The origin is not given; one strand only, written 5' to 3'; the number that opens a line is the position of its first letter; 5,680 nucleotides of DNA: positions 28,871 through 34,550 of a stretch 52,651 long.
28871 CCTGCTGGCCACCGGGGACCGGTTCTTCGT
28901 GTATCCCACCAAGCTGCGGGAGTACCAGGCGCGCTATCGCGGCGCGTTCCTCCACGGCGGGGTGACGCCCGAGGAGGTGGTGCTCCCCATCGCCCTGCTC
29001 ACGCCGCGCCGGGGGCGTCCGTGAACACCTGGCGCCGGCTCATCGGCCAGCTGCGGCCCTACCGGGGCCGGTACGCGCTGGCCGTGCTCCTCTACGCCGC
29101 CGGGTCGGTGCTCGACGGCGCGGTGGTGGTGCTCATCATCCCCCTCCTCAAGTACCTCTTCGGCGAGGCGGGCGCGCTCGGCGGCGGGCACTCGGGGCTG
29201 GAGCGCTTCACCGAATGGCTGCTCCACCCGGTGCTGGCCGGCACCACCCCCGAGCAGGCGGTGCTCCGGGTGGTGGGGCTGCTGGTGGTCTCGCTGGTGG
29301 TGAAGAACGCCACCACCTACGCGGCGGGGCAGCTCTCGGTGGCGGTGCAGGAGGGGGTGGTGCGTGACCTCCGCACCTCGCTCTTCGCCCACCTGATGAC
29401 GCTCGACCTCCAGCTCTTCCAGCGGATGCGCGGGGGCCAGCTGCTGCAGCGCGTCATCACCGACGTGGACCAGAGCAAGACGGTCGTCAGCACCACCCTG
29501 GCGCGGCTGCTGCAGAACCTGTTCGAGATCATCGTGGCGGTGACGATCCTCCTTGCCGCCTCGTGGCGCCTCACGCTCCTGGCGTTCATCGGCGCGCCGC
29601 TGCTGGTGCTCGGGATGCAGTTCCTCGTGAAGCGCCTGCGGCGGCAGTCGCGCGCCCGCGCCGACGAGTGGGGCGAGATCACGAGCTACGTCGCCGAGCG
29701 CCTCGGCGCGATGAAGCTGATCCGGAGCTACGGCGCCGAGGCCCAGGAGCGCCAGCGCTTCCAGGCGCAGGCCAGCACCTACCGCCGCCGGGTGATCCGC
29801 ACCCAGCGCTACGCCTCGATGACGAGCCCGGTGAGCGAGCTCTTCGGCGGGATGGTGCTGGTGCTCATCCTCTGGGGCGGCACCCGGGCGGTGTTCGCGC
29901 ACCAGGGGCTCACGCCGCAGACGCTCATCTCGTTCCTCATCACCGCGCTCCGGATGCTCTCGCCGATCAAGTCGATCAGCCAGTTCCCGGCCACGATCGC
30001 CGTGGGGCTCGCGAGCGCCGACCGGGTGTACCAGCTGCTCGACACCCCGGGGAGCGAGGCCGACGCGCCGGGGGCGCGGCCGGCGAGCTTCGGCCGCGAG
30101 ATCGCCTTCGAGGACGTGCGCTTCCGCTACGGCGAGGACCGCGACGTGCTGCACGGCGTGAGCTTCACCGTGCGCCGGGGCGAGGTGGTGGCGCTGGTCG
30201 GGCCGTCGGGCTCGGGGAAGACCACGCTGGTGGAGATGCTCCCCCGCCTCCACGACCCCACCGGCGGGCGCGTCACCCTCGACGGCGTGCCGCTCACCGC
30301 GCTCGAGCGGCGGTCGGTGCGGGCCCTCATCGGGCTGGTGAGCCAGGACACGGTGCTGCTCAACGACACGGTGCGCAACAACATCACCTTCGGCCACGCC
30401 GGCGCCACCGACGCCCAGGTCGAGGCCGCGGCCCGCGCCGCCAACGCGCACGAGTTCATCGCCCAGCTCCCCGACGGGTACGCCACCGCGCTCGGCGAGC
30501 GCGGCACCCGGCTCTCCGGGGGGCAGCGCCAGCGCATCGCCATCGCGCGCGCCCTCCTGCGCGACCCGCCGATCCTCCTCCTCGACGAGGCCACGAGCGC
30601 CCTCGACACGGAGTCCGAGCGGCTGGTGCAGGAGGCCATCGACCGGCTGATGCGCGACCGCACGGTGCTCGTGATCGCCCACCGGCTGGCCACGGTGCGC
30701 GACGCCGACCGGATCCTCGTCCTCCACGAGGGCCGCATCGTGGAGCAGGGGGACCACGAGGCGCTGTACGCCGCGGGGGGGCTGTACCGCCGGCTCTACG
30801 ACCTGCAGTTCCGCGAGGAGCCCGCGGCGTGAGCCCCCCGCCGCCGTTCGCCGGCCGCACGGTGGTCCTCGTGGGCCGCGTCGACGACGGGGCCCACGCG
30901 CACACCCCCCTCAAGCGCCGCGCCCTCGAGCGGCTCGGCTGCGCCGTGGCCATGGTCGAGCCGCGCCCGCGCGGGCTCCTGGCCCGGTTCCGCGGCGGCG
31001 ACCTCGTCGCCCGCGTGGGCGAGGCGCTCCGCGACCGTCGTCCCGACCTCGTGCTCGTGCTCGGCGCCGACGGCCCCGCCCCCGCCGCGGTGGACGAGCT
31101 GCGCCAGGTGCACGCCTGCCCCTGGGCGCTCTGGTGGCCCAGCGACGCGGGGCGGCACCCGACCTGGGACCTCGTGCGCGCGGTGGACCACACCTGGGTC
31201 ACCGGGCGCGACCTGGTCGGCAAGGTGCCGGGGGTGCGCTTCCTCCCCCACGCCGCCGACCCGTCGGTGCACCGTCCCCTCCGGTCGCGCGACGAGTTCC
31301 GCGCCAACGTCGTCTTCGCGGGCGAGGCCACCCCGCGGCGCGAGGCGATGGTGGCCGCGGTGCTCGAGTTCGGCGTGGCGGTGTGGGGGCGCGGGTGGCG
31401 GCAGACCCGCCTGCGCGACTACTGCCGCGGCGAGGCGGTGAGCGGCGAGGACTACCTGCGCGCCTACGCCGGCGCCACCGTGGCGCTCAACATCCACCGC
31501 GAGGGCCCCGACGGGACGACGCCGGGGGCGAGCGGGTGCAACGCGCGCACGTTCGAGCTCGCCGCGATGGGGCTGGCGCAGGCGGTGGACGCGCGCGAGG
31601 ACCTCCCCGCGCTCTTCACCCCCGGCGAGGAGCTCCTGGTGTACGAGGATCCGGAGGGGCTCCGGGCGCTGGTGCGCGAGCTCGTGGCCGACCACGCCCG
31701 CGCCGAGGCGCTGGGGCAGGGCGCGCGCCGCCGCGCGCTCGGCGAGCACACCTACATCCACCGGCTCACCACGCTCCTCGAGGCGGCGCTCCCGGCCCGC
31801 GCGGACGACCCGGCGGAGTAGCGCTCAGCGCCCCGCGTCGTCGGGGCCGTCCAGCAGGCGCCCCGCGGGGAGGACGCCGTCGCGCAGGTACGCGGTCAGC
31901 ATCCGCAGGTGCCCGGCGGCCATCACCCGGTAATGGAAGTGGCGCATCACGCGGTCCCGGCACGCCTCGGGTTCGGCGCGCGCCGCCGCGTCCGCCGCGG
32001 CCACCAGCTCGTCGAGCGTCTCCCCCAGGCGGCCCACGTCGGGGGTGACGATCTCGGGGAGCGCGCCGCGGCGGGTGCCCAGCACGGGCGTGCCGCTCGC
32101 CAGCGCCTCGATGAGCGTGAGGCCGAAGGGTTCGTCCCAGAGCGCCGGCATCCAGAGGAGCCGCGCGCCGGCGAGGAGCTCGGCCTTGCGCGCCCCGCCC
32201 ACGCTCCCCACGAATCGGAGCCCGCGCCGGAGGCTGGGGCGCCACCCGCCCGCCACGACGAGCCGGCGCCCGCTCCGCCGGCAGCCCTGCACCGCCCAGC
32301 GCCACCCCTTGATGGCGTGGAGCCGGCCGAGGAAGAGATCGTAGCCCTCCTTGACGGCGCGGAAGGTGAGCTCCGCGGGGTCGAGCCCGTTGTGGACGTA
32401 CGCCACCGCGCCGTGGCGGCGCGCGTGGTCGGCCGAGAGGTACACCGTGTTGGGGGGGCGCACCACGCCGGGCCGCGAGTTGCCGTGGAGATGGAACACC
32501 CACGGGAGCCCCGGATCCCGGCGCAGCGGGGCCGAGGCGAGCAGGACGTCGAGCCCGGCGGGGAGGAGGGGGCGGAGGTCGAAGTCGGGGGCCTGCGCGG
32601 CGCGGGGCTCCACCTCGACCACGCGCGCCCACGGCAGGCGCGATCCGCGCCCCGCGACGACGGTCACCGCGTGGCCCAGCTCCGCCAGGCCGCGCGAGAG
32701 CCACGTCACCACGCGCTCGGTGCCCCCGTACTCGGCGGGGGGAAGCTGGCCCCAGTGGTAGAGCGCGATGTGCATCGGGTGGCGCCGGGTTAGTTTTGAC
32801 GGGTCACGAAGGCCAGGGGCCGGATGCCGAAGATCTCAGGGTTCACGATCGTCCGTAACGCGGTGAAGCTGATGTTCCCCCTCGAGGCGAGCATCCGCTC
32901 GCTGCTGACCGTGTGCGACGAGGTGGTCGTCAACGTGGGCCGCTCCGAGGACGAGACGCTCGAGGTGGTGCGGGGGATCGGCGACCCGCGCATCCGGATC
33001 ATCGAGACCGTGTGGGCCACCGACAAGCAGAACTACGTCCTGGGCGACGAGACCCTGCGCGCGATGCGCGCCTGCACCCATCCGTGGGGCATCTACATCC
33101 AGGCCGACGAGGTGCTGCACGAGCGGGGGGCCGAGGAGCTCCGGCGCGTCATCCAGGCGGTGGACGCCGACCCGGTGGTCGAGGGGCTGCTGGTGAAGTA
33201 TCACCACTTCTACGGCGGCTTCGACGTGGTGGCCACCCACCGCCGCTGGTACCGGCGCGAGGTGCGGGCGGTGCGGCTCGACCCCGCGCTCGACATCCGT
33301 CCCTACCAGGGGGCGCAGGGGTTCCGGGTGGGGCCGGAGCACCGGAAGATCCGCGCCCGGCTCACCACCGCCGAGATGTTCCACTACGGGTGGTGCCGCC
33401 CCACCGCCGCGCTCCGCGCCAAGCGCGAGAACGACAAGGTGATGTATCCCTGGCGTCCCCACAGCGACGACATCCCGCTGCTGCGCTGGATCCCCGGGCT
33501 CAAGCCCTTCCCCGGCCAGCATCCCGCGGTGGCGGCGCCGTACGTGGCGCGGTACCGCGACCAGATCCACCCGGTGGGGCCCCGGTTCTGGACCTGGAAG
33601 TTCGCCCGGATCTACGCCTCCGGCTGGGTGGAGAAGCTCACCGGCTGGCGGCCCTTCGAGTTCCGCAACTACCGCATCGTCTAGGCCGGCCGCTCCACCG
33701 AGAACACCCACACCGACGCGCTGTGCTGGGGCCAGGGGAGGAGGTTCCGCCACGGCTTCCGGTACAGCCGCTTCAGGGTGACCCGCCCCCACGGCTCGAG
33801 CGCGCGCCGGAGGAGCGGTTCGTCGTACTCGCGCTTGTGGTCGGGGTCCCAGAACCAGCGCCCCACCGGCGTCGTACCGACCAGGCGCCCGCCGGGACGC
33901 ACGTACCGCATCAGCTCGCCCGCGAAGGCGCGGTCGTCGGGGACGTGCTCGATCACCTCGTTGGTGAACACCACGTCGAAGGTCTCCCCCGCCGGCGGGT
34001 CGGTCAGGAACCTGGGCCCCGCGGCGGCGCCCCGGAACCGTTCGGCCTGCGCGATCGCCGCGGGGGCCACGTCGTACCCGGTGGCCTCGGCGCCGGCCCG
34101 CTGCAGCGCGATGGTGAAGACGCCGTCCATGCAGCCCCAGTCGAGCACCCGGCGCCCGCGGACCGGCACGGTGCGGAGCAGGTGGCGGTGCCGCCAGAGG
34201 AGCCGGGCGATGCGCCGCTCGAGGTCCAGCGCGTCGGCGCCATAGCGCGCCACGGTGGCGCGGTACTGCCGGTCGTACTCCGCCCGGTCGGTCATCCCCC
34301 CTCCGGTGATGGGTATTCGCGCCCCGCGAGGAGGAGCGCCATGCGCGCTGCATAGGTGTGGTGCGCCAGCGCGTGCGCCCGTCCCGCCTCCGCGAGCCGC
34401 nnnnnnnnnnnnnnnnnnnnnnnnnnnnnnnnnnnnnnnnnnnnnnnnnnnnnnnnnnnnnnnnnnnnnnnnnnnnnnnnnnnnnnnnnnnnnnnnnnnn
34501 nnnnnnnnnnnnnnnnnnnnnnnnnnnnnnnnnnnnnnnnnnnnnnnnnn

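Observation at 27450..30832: Orphan CheY-PglZ (PorX-like) response regulator translationally coupled to an MsbA-like exporter inside a glycosyltransferase cluster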

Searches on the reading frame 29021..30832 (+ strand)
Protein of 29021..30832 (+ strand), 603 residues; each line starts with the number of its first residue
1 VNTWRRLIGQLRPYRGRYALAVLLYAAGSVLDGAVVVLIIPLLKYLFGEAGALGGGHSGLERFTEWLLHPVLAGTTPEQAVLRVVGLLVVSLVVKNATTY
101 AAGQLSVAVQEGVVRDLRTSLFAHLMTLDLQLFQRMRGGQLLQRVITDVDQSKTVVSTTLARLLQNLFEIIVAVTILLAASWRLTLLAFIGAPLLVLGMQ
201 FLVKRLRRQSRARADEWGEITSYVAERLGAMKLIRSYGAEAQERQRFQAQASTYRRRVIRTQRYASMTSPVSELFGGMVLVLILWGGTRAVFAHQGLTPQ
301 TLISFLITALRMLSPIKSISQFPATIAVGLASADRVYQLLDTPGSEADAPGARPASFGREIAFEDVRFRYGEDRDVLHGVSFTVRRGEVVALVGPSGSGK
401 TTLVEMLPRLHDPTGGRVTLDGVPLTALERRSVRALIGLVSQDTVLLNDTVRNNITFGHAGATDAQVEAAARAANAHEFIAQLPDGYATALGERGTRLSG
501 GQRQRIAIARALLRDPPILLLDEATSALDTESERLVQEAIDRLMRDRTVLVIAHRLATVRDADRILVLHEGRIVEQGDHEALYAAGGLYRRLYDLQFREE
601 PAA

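Call 8: search_protein_families(library=pfam, proteins=[window:29021-30832:+], max_evalue=0.01)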
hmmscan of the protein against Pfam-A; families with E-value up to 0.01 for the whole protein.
window:29021-30832:+ (603 aa): 13 families
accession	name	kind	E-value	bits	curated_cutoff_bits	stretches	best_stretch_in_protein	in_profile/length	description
PF00664.28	ABC_membrane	-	4.9e-38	131.8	28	1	75-306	37-264/274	ABC transporter transmembrane region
PF00005.33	ABC_tran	-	8.5e-36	124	25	1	377-526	1-137/137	ABC transporter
PF02463.25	SMC_N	-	8.5e-09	35.6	40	1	497-567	136-210/220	RecF/RecN/SMC N terminal domain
PF13191.12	AAA_16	-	1.4e-06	29.4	32.6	1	384-552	19-167/167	AAA ATPase domain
PF13304.12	AAA_21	-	0.0002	22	27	0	390-412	2-24/304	AAA domain, putative AbiEii toxin, Type IV TA system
PF09818.15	ABC_ATPase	-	0.00022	20.8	23.2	0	472-530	133-190/283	P-loop domain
PF13401.12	AAA_22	-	0.00031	21.5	27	1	388-528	6-96/130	AAA domain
PF13481.12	AAA_25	-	0.00071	19.7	27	0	383-404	29-50/195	AAA domain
PF13604.12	AAA_30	-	0.00081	19.6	27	1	386-541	17-114/191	AAA domain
PF13555.12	AAA_29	-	0.0011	19.1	27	1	378-404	13-39/61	P-loop containing region of AAA domain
PF13671.12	AAA_33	-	0.006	17.3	27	0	389-412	1-24/143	AAA domain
PF00004.35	AAA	-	0.0062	17.4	21.2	0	391-407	2-18/131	ATPase family associated with various cellular activities (AAA)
PF20703.3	nSTAND1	-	0.0065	16.6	27.1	0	381-437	27-85/379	Novel STAND NTPase 1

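Call 37: search_protein_families(library=ncbifam, proteins=[window:29021-30832:+], max_evalue=0.0001)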
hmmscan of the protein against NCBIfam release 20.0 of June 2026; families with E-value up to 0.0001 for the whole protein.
window:29021-30832:+ (603 aa): 187 families (the best 25 are shown)
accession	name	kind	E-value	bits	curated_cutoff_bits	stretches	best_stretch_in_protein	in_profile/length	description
TIGR02203.1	MsbA_lipidA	equivalog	1.1e-156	522.7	602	1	3-599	1-572/572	lipid A export permease/ATP-binding protein MsbA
TIGR02204.1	MsbA_rel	hypoth_equivalog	7.3e-144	480.5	780.4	1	86-597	63-576/576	ABC transporter, permease/ATP-binding protein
NF045513.1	HepA_fam_ABC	equivalog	2e-138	462.5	725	1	9-596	27-609/610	heterocyst formation ABC transporter subunit HepA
TIGR00958.1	3a01208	subfamily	2.5e-126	422.7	874.6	1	87-592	207-710/711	antigen peptide transporter 2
NF008381.0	PRK11176.1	equivalog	1.9e-123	412.9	867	1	67-598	47-581/582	lipid A ABC transporter ATP-binding protein/permease MsbA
NF052233.1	CphA_assoc_ABC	equivalog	2.1e-113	380.2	880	1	80-599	228-746/766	cyanophycin metabolism-associated ABC transporter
TIGR01846.1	type_I_sec_HlyB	subfamily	2e-109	366.8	725.55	1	83-596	179-692/694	type I secretion system permease/ATPase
NF010178.0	PRK13657.1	equivalog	7.6e-106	354.8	733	1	118-597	92-571/588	glucan ABC transporter ATP-binding protein/ permease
TIGR03375.1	type_I_sec_LssB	subfamily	6.3e-91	305.7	693.1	1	117-582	224-688/696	type I secretion system permease/ATPase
TIGR03797.1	NHLM_micro_ABC2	equivalog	1.1e-90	305.1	709.4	1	79-596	173-685/686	NHLP bacteriocin export ABC transporter permease/ATPase subunit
TIGR02857.1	CydD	equivalog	1.4e-89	301.5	435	1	71-568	33-529/529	thiol reductant ABC exporter subunit CydD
TIGR03796.1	NHLM_micro_ABC1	equivalog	5.9e-88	295.8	853.3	1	86-592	198-708/710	NHLP family bacteriocin export ABC transporter peptidase/permease/ATPase subunit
TIGR01192.1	chvA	subfamily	7.7e-86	289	585.4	1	115-592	89-566/585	glucan export ABC transporter ATP-binding protein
NF008055.0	PRK10789.1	equivalog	2.2e-85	287.3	845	1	79-597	54-572/590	SmdA family multidrug ABC transporter permease/ATP-binding protein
TIGR02868.1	CydC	equivalog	6.4e-84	282.5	329.05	1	115-556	86-530/530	thiol reductant ABC exporter subunit CydC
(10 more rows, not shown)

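Call 38: search_solved_structures(query=window:29021-30832:+, max_evalue=1e-40)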
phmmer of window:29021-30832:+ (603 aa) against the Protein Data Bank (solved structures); distinct sequences matched with E-value up to 1e-40: 257 (the best 60 are shown).
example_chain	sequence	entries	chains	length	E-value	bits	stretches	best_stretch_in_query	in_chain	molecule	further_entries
9nfi_A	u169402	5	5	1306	1e-160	539.2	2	67-597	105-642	Permeability Glycoprotein (P-gp)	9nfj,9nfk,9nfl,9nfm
9ody_A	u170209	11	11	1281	5.1e-158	530.3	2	11-597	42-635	ATP-binding cassette, sub-family B (MDR/TAP), member 4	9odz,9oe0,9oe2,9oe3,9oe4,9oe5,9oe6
9oe1_A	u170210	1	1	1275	6.6e-158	529.9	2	11-597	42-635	ATP-binding cassette, sub-family B (MDR/TAP), member 4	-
8gmg_A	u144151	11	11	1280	9.9e-156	522.7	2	114-596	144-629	ATP-dependent translocase ABCB1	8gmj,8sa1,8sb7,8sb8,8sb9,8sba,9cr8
6qex_A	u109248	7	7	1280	1e-155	522.7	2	114-596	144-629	Multidrug resistance protein 1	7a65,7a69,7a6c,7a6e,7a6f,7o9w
8sa0_A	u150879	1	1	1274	1.4e-155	522.2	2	114-596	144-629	ATP-dependent translocase ABCB1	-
8y6h_A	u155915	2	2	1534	2.1e-155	521.6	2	114-596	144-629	ATP-dependent translocase ABCB1,mNeonGreen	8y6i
8woi_A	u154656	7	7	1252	5.7e-155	520.2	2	140-597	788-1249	ABC transporter B family member 19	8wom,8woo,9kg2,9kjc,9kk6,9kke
6c0v_A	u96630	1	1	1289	8e-155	519.7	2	114-596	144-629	Multidrug resistance protein 1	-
7niu_A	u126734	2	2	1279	9.1e-155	519.5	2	108-596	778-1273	Isoform 2 of Phosphatidylcholine translocator ABCB4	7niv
6ujt_A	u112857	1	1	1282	1.6e-154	518.7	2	114-593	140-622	ATP-dependent translocase ABCB1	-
4m2s_A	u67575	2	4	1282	1.9e-154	518.5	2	114-593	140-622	Multidrug resistance protein 1A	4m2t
4q9h_A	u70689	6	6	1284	1.9e-154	518.5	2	114-593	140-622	Multidrug resistance protein 1A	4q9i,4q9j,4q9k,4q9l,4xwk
6q81_A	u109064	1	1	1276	1.9e-154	518.5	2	114-593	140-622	P-glycoprotein (ABCB1)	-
7zk4_A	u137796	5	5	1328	1.9e-154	518.5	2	114-593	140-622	ATP-dependent translocase ABCB1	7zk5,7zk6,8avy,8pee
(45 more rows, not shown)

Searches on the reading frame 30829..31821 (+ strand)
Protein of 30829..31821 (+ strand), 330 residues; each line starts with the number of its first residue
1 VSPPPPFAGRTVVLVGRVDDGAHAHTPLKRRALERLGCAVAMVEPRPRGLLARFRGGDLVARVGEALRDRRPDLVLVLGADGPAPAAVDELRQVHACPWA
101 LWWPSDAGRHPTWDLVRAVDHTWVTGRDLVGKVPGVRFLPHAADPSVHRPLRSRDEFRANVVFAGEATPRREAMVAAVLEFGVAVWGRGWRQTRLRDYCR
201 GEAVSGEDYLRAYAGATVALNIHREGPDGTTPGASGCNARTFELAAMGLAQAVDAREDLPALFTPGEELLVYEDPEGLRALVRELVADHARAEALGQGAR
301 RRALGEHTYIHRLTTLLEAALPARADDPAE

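Call 8: search_protein_families(library=pfam, proteins=[window:30829-31821:+], max_evalue=0.01)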
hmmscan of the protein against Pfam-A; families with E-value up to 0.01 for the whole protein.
window:30829-31821:+ (330 aa): 1 family
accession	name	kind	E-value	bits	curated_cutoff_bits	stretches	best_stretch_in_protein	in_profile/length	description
PF13524.12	Glyco_trans_1_2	-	1.8e-32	112.7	25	1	171-318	2-144/144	Glycosyl transferase-like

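Call 37: search_protein_families(library=ncbifam, proteins=[window:30829-31821:+], max_evalue=0.0001)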
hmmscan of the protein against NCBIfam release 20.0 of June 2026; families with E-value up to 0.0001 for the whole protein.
window:30829-31821:+ (330 aa): 0 families

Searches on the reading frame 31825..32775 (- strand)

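Call 8: search_protein_families(library=pfam, proteins=[window:31825-32775:-], max_evalue=0.01)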
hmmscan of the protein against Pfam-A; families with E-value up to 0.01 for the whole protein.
window:31825-32775:- (316 aa): 5 families
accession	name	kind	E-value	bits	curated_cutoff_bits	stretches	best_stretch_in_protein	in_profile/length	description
PF13692.12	Glyco_trans_1_4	-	2.8e-14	54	27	1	147-263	5-129/142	Glycosyl transferases group 1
PF00534.26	Glycos_transf_1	-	9.1e-12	45.3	26.4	1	182-253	71-142/172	Glycosyl transferases group 1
PF13439.12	Glyco_transf_4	-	6.2e-06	26.8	28.5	1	16-178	1-144/170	Glycosyltransferase Family 4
PF20706.3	GT4-conflict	-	1.4e-05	24.7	26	1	198-281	276-356/385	Family 4 Glycosyltransferase in conflict systems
PF13524.12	Glyco_trans_1_2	-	0.00059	20.2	25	1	160-283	4-136/144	Glycosyl transferase-like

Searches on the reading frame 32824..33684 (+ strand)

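Call 8: search_protein_families(library=pfam, proteins=[window:32824-33684:+], max_evalue=0.01)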
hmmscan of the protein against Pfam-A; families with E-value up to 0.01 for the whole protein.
window:32824-33684:+ (286 aa): 1 family
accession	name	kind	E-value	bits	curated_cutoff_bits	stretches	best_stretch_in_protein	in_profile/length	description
PF00535.33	Glycos_transf_2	-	0.0043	17.4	23.3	1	20-116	13-109/168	Glycosyl transferase family 2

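Call 37: search_protein_families(library=ncbifam, proteins=[window:32824-33684:+], max_evalue=0.0001)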
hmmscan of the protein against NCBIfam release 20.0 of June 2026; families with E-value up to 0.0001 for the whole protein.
window:32824-33684:+ (286 aa): 0 families

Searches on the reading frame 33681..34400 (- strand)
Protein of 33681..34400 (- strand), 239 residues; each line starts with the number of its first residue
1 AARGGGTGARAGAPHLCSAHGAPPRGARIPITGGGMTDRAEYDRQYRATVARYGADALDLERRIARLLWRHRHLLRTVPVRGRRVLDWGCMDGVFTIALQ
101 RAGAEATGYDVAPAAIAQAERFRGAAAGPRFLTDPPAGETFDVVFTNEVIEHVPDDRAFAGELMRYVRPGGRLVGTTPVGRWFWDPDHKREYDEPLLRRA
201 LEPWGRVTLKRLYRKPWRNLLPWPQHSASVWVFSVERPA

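Call 8: search_protein_families(library=pfam, proteins=[window:33681-34400:-], max_evalue=0.01)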
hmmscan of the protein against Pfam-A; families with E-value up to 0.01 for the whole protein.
window:33681-34400:- (239 aa): 6 families
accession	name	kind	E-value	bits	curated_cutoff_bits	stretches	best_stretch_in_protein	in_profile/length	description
PF13489.12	Methyltransf_23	-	7.7e-17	61.9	27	1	66-191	7-124/164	Methyltransferase domain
PF08241.18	Methyltransf_11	-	1.1e-13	52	21.2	1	86-174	1-94/95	Methyltransferase domain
PF08242.18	Methyltransf_12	-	3.1e-13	50.7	30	1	86-173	1-98/98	Methyltransferase domain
PF13649.12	Methyltransf_25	-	3.4e-11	44.1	27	1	85-171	1-97/97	Methyltransferase domain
PF13847.12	Methyltransf_31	-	4.8e-10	39.7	27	1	82-179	4-113/145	Methyltransferase domain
PF06325.19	PrmA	-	0.00058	19.9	22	1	80-173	160-256/296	Ribosomal protein L11 methyltransferase (PrmA)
